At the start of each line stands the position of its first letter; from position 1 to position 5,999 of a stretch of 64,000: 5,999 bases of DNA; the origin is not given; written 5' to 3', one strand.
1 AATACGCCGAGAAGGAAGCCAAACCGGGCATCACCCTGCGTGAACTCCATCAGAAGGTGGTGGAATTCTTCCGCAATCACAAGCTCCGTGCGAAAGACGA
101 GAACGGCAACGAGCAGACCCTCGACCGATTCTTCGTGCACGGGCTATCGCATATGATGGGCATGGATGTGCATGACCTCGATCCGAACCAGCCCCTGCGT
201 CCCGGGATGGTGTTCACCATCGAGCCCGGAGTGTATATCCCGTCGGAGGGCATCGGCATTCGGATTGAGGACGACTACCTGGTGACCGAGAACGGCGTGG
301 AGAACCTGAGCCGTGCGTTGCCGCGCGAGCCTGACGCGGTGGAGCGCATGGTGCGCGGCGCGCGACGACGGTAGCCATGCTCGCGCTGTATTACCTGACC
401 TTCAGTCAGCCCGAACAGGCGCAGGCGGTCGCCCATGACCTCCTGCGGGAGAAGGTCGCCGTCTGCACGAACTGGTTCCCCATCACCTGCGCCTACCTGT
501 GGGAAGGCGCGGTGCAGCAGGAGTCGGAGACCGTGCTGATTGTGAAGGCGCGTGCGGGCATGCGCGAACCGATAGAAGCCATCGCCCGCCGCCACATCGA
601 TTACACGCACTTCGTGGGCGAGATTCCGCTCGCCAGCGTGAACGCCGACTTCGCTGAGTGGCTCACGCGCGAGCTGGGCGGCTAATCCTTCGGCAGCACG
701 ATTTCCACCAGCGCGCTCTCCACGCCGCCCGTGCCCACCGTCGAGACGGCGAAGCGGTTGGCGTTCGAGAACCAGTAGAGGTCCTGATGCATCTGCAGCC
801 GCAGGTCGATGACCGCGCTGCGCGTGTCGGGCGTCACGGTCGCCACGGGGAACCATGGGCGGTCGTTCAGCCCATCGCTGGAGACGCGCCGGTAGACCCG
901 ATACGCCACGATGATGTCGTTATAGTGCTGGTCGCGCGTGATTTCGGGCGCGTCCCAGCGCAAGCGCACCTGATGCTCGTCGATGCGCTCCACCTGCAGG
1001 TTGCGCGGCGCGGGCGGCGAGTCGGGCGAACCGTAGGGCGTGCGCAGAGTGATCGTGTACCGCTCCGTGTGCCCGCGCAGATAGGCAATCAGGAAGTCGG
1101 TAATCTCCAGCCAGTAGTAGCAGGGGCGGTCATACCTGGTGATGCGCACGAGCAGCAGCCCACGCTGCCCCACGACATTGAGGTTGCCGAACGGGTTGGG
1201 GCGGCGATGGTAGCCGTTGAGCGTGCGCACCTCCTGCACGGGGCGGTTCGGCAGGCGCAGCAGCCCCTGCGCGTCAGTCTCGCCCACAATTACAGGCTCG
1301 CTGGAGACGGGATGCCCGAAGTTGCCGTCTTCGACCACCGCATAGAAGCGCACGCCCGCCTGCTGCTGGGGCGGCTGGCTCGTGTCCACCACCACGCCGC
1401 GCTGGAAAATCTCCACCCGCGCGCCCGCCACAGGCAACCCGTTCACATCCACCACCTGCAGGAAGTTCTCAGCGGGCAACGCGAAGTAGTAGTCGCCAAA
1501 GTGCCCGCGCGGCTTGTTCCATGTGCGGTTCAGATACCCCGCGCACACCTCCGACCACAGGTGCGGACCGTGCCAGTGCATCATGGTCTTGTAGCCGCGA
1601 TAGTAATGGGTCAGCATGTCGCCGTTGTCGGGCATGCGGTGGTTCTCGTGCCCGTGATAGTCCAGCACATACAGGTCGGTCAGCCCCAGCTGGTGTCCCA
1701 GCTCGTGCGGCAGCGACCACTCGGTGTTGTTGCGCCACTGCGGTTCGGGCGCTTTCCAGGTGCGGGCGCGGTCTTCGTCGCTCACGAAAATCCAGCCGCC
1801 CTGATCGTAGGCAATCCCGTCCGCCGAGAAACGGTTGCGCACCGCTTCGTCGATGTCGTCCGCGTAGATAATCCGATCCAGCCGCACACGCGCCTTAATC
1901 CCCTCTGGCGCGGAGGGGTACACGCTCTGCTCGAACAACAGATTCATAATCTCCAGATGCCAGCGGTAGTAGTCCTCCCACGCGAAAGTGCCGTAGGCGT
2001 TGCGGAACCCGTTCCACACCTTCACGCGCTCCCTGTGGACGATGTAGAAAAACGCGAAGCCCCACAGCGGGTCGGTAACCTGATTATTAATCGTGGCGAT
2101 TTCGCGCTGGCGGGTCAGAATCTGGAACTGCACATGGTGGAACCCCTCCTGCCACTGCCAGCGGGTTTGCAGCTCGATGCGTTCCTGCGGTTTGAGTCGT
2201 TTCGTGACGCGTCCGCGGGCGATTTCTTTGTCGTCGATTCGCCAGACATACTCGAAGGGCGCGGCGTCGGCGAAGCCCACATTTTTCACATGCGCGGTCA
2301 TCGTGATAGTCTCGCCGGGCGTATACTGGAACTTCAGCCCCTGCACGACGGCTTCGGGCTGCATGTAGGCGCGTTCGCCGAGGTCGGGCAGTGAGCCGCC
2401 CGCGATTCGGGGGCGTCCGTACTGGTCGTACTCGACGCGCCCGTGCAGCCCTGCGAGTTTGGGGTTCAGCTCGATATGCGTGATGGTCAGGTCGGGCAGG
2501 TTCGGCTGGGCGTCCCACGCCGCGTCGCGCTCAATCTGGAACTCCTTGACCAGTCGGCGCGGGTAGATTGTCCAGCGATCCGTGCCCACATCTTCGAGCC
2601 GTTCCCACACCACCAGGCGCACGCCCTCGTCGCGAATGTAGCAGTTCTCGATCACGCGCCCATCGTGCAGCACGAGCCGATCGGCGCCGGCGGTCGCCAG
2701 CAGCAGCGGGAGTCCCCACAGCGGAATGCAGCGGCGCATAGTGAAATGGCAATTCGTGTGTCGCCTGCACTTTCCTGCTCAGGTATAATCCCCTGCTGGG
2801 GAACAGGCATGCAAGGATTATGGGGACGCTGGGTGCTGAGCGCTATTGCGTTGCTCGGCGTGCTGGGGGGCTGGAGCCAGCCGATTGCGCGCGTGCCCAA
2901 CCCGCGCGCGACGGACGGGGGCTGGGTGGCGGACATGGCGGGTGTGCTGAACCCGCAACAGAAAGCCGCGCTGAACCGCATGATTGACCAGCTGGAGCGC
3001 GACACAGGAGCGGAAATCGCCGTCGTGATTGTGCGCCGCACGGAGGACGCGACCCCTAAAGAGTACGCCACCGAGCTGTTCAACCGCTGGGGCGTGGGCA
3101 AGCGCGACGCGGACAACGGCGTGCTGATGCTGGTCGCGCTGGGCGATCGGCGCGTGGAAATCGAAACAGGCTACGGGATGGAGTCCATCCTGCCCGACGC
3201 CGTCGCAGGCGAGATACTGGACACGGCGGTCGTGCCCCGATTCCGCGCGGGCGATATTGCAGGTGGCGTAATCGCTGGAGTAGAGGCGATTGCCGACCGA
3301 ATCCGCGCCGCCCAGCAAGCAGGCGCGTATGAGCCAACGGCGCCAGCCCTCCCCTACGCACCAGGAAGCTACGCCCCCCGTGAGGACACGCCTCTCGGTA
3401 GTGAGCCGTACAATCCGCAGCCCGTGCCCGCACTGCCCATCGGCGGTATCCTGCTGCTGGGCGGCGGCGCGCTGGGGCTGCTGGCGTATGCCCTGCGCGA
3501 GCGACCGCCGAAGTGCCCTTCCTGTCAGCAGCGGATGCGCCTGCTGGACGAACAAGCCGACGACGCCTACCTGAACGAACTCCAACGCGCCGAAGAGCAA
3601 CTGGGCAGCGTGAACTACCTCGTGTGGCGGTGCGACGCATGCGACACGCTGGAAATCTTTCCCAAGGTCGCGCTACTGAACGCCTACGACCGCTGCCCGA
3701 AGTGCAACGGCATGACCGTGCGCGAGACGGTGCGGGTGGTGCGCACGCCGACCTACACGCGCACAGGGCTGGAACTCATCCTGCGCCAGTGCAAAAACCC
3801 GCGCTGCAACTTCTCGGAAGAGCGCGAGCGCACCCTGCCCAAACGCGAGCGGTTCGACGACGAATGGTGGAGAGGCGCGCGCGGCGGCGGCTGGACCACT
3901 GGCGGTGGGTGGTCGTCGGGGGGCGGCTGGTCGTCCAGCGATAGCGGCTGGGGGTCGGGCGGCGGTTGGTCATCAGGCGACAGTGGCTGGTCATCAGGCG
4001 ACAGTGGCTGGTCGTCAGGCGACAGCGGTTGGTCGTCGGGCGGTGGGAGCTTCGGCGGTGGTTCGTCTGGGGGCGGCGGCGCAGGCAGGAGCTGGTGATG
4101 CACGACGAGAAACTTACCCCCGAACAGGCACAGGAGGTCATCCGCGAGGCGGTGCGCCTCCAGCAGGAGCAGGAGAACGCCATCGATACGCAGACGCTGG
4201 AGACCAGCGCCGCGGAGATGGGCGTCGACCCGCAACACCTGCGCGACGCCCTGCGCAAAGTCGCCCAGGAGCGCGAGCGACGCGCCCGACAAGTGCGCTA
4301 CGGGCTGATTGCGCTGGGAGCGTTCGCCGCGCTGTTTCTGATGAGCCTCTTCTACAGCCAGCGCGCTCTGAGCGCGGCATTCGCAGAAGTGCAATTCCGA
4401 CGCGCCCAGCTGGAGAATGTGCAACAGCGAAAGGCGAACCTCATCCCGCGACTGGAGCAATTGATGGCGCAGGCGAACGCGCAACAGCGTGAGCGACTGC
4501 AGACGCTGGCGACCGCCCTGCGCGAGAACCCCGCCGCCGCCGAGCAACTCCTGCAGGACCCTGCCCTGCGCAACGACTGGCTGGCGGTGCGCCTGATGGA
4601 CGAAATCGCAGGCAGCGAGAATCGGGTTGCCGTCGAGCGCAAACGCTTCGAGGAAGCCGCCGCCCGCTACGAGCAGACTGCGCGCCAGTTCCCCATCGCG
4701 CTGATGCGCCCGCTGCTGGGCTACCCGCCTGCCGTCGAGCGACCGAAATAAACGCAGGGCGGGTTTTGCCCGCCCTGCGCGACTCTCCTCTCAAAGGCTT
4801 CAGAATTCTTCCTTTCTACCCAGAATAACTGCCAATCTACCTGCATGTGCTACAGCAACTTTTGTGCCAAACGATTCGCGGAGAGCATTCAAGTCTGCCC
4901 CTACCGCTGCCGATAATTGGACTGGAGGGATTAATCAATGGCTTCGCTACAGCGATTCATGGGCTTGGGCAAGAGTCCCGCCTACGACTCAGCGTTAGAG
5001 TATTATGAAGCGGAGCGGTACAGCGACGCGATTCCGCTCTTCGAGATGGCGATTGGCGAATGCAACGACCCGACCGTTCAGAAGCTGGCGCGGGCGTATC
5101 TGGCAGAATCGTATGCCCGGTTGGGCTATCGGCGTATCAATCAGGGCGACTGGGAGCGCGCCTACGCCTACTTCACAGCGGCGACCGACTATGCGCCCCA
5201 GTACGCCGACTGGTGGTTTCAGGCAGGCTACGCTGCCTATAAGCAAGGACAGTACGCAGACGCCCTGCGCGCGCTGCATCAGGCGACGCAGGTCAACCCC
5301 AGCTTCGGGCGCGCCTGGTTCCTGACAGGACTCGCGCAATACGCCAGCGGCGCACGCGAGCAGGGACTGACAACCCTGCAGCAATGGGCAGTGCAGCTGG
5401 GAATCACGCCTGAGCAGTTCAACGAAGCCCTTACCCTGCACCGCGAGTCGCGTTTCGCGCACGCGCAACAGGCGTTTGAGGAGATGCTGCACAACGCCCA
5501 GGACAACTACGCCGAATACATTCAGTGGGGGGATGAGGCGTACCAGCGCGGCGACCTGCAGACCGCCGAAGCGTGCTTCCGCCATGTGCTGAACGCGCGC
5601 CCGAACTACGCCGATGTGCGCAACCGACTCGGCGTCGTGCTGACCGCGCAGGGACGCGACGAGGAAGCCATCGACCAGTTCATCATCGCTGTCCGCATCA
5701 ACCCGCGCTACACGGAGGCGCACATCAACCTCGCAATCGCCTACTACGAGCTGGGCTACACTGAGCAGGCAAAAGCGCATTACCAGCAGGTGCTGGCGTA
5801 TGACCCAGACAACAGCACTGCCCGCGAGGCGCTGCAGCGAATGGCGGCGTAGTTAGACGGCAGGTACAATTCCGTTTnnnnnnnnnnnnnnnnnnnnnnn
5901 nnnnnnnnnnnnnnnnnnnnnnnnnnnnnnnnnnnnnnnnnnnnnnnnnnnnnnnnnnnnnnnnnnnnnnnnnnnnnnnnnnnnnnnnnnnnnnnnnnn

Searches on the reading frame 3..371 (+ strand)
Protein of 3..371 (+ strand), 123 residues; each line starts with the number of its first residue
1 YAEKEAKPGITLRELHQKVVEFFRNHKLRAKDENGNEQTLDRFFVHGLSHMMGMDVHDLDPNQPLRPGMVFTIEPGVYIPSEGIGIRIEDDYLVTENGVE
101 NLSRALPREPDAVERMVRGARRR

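Call 21: search_protein_families(library=padloc, alignment_id=A1, max_evalue=0.001)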
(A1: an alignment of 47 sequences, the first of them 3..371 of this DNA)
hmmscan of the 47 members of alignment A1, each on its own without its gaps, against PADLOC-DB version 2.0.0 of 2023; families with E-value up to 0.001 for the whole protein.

A. member 1, window:3-371:+ (123 aa): 0 families

B. families by the number of members that match (of 47 scanned): 46 families (the first 25 are shown)
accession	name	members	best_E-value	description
PDLC01171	TPR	2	0.00018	TPR repeats containing protein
PDLC03247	MTase_II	1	2.5e-129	Type II methyltransferase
PDLC03717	oMTase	1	1.2e-96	orphan methyltransferase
PDLC03572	REase_II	1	7.5e-48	Type II restriction enzyme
PDLC03474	REase_II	1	4.7e-46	Type II restriction enzyme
PDLC03692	HEase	1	6.4e-42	homing endonuclease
PDLC04018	PD-Lambda-5_B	1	3.4e-37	-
PDLC03294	MTase_II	1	1.8e-36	Type II methyltransferase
PDLC03398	REase_II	1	1.4e-30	Type II nicking endonuclease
PDLC04135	mad3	1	9.8e-30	mads_3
PDLC03735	oMTase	1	3.2e-25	orphan methyltransferase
PDLC03266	MTase_II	1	5.2e-21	Type II methyltransferase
PDLC03681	HEase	1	6.3e-20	homing endonuclease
PDLC03358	MTase_II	1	1.3e-19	Type II methyltransferase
PDLC03729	oMTase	1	9.1e-19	orphan methyltransferase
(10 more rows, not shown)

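Call 64: search_protein_families(library=padloc, alignment_id=A4, max_evalue=0.001)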
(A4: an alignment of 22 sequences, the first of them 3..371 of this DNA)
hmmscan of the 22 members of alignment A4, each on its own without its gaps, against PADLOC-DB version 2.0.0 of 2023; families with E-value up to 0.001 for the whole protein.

A. member 1, window:3-371:+ (123 aa): 0 families

B. families by the number of members that match (of 22 scanned): 24 families
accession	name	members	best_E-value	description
PDLC03247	MTase_II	1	2.5e-129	Type II methyltransferase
PDLC03717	oMTase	1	1.2e-96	orphan methyltransferase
PDLC03572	REase_II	1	7.5e-48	Type II restriction enzyme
PDLC03474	REase_II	1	4.7e-46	Type II restriction enzyme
PDLC04018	PD-Lambda-5_B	1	3.4e-37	-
PDLC03294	MTase_II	1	1.8e-36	Type II methyltransferase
PDLC03735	oMTase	1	3.2e-25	orphan methyltransferase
PDLC03266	MTase_II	1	5.2e-21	Type II methyltransferase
PDLC03358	MTase_II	1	1.3e-19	Type II methyltransferase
PDLC03729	oMTase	1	9.1e-19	orphan methyltransferase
PDLC03281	MTase_II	1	1.3e-14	Type II methyltransferase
PDLC04019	PD-Lambda-5_B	1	2e-14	-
PDLC03261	MTase_II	1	2.3e-14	Type II methyltransferase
PDLC03253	MTase_II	1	6.4e-12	Type II methyltransferase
PDLC03349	MTase_II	1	1.1e-11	Type II methyltransferase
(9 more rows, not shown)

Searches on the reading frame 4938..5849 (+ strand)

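Call 33: search_protein_families(library=pfam, proteins=[window:4938-5849:+], max_evalue=0.001)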
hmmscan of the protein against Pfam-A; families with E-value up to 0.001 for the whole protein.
window:4938-5849:+ (304 aa): 20 families
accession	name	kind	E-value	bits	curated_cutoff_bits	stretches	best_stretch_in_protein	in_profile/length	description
PF07719.23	TPR_2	-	1.9e-30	102.8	27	2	260-292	2-34/34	Tetratricopeptide repeat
PF13432.12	TPR_16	-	2.4e-25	89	32.7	3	95-139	2-46/65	Tetratricopeptide repeat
PF13414.12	TPR_11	-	4.1e-24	84.4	26.8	3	235-273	4-42/42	TPR repeat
PF14559.12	TPR_19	-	1.7e-23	83.1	25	4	251-300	17-66/68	Tetratricopeptide repeat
PF00515.34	TPR_1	-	4.6e-23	80.5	27.8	2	90-123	1-34/34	Tetratricopeptide repeat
PF13181.12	TPR_8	-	3e-17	61.7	25.7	1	260-292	2-34/34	Tetratricopeptide repeat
PF13428.12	TPR_14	-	7e-17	60.7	23.5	1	91-129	2-40/44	Tetratricopeptide repeat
PF13371.12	TPR_9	-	3.6e-14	52.9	35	2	64-122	3-61/73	Tetratricopeptide repeat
PF13431.12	TPR_17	-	3.4e-13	49.2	24.4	0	213-245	1-33/34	Tetratricopeptide repeat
PF13176.12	TPR_7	-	2.8e-11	43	27.9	0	261-291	1-33/36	Tetratricopeptide repeat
PF13174.12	TPR_6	-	2.4e-10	40.8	26.3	0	263-291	4-32/33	Tetratricopeptide repeat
PF13424.12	TPR_12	-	2.7e-10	40.7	30.1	2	225-288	3-74/77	Tetratricopeptide repeat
PF13374.12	TPR_10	-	1e-07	32.1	27.5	0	264-287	7-30/42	Tetratricopeptide repeat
PF24575.1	TPR_Slam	-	1.7e-07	32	35.2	1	201-248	57-104/104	Surface lipoprotein assembly modifier, N-terminal TPR repeats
PF23914.1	TPR_CcmH_CycH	-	8.1e-07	29.4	42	0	160-221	89-151/158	Cytochrome c-type biogenesis protein H TPR domain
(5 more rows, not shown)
